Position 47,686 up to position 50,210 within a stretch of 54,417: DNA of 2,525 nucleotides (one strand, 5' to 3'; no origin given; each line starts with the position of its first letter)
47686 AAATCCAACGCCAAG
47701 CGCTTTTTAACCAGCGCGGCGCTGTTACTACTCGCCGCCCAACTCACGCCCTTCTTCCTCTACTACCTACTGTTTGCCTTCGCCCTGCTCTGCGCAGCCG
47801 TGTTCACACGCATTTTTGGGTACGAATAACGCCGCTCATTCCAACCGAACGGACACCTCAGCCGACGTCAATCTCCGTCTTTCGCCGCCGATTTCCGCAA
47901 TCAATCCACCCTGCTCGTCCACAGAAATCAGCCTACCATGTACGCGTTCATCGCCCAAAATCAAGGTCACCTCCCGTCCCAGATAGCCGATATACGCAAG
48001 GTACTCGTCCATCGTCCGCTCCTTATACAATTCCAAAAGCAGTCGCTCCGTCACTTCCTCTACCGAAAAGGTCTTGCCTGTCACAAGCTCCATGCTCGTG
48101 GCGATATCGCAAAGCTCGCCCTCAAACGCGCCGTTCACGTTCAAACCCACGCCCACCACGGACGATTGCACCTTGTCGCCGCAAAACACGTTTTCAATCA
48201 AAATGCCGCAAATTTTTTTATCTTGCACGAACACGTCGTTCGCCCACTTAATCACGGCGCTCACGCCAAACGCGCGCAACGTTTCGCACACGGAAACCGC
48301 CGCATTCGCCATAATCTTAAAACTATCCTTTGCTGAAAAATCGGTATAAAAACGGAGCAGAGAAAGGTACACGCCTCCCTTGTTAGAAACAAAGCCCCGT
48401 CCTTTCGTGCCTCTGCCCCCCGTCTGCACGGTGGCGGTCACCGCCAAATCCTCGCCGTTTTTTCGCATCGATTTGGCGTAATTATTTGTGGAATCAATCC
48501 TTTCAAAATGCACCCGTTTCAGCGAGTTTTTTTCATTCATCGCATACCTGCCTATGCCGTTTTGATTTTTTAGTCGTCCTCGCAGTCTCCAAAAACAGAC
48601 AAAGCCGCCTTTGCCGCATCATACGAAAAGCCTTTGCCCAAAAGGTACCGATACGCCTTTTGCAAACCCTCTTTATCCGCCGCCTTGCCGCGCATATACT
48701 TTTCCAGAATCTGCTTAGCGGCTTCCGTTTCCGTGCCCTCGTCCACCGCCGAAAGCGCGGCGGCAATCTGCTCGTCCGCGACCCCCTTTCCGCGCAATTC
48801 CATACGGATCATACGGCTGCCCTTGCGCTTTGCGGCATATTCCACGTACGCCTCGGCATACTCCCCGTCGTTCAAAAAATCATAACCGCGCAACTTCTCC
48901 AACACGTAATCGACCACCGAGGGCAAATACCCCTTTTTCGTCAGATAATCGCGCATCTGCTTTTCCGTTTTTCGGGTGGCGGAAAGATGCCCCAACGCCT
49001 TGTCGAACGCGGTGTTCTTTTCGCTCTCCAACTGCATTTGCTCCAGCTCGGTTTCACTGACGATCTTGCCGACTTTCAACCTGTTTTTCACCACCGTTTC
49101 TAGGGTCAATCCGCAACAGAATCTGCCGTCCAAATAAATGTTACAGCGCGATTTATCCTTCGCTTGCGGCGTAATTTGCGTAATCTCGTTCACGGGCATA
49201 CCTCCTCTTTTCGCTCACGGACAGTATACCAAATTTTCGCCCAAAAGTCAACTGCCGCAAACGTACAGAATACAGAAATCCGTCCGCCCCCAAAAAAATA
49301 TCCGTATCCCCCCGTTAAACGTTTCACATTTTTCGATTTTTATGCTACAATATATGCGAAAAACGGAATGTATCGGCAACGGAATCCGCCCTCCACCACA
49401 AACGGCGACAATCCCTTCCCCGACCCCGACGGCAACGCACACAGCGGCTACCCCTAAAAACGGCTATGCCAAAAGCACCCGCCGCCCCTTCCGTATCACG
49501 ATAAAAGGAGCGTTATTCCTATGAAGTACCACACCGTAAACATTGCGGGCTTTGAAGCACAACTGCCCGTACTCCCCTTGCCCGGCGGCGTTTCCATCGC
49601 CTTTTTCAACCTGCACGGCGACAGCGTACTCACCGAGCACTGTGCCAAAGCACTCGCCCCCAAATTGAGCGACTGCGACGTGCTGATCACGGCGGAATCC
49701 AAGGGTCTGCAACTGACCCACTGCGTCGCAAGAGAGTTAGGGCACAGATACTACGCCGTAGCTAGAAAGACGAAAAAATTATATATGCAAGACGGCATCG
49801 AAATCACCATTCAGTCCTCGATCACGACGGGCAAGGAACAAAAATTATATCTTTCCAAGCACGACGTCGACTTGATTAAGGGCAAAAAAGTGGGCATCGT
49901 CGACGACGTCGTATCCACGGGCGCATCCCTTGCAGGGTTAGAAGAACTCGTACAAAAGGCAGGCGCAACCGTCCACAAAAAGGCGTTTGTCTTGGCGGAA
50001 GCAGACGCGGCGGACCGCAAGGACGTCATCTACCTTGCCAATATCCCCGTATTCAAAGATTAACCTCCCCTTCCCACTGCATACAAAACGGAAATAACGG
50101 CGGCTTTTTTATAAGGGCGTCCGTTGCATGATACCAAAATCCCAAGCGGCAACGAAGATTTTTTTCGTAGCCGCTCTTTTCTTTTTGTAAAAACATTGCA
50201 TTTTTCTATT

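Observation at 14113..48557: Over-represented, strand-biased 11-12-mer family (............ / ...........) in genes and intergenic DNA, often as direct pairs phased exactly 31 bp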

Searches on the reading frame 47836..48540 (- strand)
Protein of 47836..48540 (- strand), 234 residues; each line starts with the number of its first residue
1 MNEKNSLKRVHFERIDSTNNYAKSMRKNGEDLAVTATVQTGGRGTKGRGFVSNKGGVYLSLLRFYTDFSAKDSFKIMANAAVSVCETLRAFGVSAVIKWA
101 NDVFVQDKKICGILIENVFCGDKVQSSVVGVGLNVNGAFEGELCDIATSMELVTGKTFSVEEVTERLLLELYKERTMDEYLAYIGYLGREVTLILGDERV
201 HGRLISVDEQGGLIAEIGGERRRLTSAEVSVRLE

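Call 11: find_encoding_contigs(protein=window:47836-48540:-, flank=10000, max_places=6)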
Protein window:47836-48540:- (234 aa): 1 contig read that carries it; 1 place shown.
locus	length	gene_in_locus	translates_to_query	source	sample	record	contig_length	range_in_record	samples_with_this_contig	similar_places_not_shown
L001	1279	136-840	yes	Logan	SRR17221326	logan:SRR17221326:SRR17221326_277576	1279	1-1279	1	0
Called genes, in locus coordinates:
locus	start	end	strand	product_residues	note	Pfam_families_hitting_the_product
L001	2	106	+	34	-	?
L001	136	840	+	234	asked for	PF03099:BPL_LplA_LipB, PF02237:BPL_C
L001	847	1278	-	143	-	?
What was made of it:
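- Tried and rejected: The exact birA product was found only in one 1.3-kb Logan contig, so the source genome could not be retrieved (call 11).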

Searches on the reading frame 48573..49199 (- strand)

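Call 31: search_protein_families(library=pfam, proteins=[window:48573-49199:-])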
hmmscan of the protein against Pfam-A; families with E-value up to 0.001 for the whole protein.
window:48573-49199:- (209 aa): 3 families
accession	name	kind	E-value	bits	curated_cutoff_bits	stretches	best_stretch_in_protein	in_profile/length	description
PF21982.2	RecX_HTH1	-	1.1e-15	57.7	26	1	64-103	1-40/40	RecX, first three-helix domain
PF02631.22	RecX_HTH2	-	3.8e-13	49.9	26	1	110-149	1-42/42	RecX, second three-helix domain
PF21981.2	RecX_HTH3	-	1.8e-11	44.4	26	1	157-200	3-48/48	RecX, third three-helix domain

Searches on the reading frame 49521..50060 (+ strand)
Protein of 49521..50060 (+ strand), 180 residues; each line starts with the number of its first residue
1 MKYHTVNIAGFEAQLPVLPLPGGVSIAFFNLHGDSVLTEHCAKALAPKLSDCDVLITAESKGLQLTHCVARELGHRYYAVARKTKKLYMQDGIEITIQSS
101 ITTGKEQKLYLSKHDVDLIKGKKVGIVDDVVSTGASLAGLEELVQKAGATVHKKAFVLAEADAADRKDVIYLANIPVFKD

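Call 31: search_protein_families(library=pfam, proteins=[window:49521-50060:+])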
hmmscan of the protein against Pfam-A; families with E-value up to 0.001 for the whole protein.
window:49521-50060:+ (180 aa): 1 family
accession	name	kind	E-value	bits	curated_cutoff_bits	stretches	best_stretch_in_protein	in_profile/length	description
PF00156.33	Pribosyltran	-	3.5e-09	36.6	26.3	1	52-165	30-131/158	Phosphoribosyl transferase domain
